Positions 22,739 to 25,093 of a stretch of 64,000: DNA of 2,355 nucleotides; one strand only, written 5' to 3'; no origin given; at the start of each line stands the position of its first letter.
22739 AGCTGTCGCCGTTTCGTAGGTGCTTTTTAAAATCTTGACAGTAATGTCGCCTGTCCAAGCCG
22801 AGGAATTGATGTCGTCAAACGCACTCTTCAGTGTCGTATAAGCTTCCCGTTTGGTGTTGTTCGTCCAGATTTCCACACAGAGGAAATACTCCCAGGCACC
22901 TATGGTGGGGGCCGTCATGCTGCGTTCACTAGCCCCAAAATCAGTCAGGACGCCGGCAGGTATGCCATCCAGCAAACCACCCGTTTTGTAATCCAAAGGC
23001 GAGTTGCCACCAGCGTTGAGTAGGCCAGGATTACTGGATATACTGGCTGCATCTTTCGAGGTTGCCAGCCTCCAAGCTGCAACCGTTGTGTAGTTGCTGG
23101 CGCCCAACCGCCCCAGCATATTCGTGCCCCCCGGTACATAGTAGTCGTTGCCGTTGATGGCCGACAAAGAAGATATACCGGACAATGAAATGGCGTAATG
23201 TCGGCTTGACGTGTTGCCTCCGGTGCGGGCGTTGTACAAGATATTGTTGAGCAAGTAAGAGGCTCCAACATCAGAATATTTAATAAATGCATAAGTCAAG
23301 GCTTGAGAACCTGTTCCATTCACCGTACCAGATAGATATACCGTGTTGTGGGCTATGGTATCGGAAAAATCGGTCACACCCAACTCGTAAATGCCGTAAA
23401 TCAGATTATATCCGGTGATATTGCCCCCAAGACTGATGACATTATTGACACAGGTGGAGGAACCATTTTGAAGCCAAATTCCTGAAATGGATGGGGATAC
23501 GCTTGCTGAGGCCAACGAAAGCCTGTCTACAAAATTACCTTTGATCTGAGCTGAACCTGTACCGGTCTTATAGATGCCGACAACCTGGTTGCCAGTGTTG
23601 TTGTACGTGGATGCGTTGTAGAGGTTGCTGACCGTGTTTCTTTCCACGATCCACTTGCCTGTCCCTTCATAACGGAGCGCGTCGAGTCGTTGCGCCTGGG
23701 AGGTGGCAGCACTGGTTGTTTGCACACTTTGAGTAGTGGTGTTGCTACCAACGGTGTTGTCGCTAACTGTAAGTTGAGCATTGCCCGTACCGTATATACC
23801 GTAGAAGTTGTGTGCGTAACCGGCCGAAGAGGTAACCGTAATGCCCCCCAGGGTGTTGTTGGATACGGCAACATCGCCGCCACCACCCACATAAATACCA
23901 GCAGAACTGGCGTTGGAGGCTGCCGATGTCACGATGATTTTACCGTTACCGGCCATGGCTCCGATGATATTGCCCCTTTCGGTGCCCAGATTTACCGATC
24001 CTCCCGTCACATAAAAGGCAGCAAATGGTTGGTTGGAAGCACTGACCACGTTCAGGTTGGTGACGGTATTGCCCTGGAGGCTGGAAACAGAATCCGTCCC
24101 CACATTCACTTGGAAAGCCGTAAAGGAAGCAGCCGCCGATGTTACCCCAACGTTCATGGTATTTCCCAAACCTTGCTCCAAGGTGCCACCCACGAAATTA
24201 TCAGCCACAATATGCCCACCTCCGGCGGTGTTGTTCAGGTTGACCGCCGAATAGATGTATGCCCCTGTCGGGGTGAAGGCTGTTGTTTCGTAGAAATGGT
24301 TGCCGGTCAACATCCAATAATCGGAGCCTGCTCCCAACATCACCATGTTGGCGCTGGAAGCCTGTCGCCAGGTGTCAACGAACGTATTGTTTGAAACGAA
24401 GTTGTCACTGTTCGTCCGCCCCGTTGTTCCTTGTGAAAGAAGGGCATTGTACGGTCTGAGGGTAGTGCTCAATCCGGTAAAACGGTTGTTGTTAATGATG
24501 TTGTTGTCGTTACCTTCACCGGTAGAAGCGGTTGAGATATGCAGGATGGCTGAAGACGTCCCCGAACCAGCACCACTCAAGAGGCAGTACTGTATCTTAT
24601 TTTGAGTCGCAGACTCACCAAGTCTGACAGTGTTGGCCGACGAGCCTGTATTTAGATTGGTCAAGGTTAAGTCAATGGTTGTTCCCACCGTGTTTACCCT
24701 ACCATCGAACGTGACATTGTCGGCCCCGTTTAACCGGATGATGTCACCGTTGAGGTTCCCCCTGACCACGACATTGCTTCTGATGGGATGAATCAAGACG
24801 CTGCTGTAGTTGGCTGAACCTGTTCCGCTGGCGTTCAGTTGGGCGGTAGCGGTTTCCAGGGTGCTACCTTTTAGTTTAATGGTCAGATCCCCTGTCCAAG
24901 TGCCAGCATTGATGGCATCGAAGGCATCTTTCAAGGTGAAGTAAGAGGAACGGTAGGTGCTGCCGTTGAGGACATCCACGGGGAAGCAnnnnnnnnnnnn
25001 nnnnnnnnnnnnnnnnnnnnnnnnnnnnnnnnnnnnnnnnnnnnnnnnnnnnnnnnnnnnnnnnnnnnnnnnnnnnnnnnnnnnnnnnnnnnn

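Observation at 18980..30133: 3,717-aa four-module beta-helix T9SS protein encoded directly upstream of the fibre genes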

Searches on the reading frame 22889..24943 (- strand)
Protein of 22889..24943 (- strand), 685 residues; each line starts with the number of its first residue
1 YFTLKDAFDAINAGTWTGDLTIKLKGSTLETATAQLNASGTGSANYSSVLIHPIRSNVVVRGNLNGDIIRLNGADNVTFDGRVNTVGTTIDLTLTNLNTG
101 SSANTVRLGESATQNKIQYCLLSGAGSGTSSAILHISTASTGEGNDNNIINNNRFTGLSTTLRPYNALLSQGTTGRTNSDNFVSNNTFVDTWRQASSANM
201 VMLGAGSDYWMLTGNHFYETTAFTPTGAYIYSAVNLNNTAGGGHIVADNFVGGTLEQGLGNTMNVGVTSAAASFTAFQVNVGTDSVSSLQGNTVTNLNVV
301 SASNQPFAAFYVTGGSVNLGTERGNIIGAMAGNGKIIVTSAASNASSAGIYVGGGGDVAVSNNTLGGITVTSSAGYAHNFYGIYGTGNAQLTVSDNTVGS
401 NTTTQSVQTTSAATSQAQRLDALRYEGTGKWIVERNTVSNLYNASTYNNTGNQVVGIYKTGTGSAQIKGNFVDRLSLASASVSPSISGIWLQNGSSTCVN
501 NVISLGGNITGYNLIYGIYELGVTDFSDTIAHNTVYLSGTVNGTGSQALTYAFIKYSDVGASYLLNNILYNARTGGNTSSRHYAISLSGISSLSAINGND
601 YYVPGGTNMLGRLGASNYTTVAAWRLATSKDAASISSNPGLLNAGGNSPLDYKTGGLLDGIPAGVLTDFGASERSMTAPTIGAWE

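Call 11: search_protein_families(library=pfam, proteins=[window:22889-24943:-], max_evalue=5)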
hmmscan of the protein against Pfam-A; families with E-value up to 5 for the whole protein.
window:22889-24943:- (685 aa): 0 families

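Call 30: predict_structure(alignment_id=A1)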
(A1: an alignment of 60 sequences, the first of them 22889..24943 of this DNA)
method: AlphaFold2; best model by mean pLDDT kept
length: 685 residues; sequences in the alignment: 60
mean_pLDDT: 95.4   pTM: 0.95
mean pLDDT of the five models: 95.4, 94.6, 94.4, 94.4, 94.1
residues with pLDDT >= 90: 619; 70-90: 63; 50-70: 3; < 50: 0
segments of 3 or more residues with pLDDT < 50: none
pLDDT, mean of each block of 10 residues (from residue 1): 97 98 98 98 97 98 98 98 98 98 98 98 97 96 95 98 97 95 98 96 97 98 95 98 98 95 90 97 98 98 97 98 97 94 96 97 98 94 97 98 95 93 98 98 91 96 97 91 92 96 90 92 87 96 80 94 96 88 94 91 92 96 94 96 94 92 95 94 96
secondary structure, 60 per line:
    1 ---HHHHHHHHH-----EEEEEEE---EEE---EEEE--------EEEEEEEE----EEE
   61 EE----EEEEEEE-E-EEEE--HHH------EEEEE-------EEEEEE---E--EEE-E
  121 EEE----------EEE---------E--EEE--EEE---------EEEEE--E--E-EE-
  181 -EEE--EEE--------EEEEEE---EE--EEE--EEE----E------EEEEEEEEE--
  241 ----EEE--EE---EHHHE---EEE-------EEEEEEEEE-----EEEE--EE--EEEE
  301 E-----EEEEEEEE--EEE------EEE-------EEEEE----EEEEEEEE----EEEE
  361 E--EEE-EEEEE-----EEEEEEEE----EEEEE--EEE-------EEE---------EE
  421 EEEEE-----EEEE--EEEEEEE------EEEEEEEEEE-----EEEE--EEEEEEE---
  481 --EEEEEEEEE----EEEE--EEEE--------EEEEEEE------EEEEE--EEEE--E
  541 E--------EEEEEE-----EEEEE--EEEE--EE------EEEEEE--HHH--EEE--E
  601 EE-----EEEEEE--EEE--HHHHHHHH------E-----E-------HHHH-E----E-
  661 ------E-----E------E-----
elements in order: H4-12 E18-24 E28-30 E34-37 E46-53 E58-62 E67-73 E77-80 E92-96 E104-109 E116-118 E120-123 E134-136 E149-151 E154-156 E166-170 E182-184 E187-189 E198-203 E211-213 E216-218 E230-238 E245-247 E263-265 E273-281 E287-290 E297-301 E307-314 E317-319 E326-328 E336-340 E345-352 E357-361 E364-366 E368-372 E378-385 E390-394 E397-399 E407-409 E419-425 E431-434 E437-443 E450-459 E465-468 E471-477 E483-491 E496-499 E502-505 E514-520 E527-531 E534-537 E550-555 E561-565 E568-571 E582-587 E595-597 E600-602 E608-613 E616-618 H621-628 H649-652
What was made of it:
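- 22889..24943 (-): Beta-helix module 3 (aa 1731-2415); this is the module that was modelled. AF2 pLDDT 95.4, pTM 0.95 (call 30).
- On Right-handed parallel beta-helix (pectate-lyase-like, PbH1/Beta_helix): AF2 pLDDT 95.4, pTM 0.95, all short beta strands (call 30).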

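Call 33: fold_search(model_id=the predicted structure, library=pdb)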
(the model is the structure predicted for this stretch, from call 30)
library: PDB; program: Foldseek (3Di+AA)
matches with E <= 10: 357; with E <= 0.001: 10
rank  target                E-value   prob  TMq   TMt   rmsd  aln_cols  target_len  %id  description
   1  7o77                  1.7e-05  0.97  0.18  0.17  22.7       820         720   10  Structure of the PL6 family alginate lyase Patl3640 from Pseudoalteromonas atlantica T6c (released 2021-07-28)
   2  8bwk_B                4.7e-05  1.00  0.25  0.24  23.0       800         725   10  Metagenomic derived PL6 alginate lyase (released 2023-12-20)
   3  7o7t                  5.1e-05  0.98  0.21  0.20  23.1       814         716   11  Structure of the PL6 family alginate lyase Patl3640 from Pseudoalteromonas atlantica T6c in complex with 4-deoxy-L-eryth (released 2021-07-28)
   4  7dmk_A                9.1e-05  0.91  0.19  0.18  22.6       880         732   10  PL6 alginate lyase BcAlyPL6 (released 2021-10-06)
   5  7dmk_C                1.0e-04  0.97  0.20  0.19  22.3       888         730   10  PL6 alginate lyase BcAlyPL6 (released 2021-10-06)
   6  8bwk_C                1.5e-04  0.98  0.22  0.21  22.6       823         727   10  Metagenomic derived PL6 alginate lyase (released 2023-12-20)
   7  5gkd_A                3.8e-04  0.97  0.23  0.22  23.5       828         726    9  Structure of PL6 family alginate lyase AlyGC (released 2017-02-08)
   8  7dmk_D                7.1e-04  0.84  0.20  0.19  22.4       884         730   12  PL6 alginate lyase BcAlyPL6 (released 2021-10-06)
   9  8bwk_A                8.9e-04  0.94  0.22  0.21  22.6       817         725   11  Metagenomic derived PL6 alginate lyase (released 2023-12-20)
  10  7dmk_B                9.8e-04  0.72  0.19  0.18  22.4       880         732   11  PL6 alginate lyase BcAlyPL6 (released 2021-10-06)
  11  8bwk_D                2.3e-03  0.84  0.23  0.22  23.4       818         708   12  Metagenomic derived PL6 alginate lyase (released 2023-12-20)
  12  5gkq_A                3.4e-03  0.87  0.24  0.23  22.9       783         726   10  Structure of PL6 family alginate lyase AlyGC mutant-R241A (released 2017-02-08)
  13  8wm1_A                7.3e-03  1.00  0.24  0.33  11.0       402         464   15  DHS dehydratase (released 2024-10-02)
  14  5gqc_A                1.0e-02  0.44  0.19  0.21  18.4       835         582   10  Crystal structure of lacto-N-biosidase LnbX from Bifidobacterium longum subsp. longum, ligand-free form (released 2017-04-19)
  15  8oq1                  1.2e-02  0.93  0.26  0.25  12.0       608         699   10  Crystal structure of tailspike depolymerase (APK14_gp49) from Acinetobacter phage vB_AbaP_APK14 (released 2023-06-07)
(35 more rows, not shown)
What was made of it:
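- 22889..24943 (-): Foldseek hits: PL6 lyases, tailspikes, PfbA, pertactin (call 33).
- On Polysaccharide lyase family 6: TM 0.18-0.25, about 10% identity (call 33).
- The best structural neighbours are PL6 alginate lyases, phage tailspike depolymerases, AlgE epimerases and GH87 (call 33).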
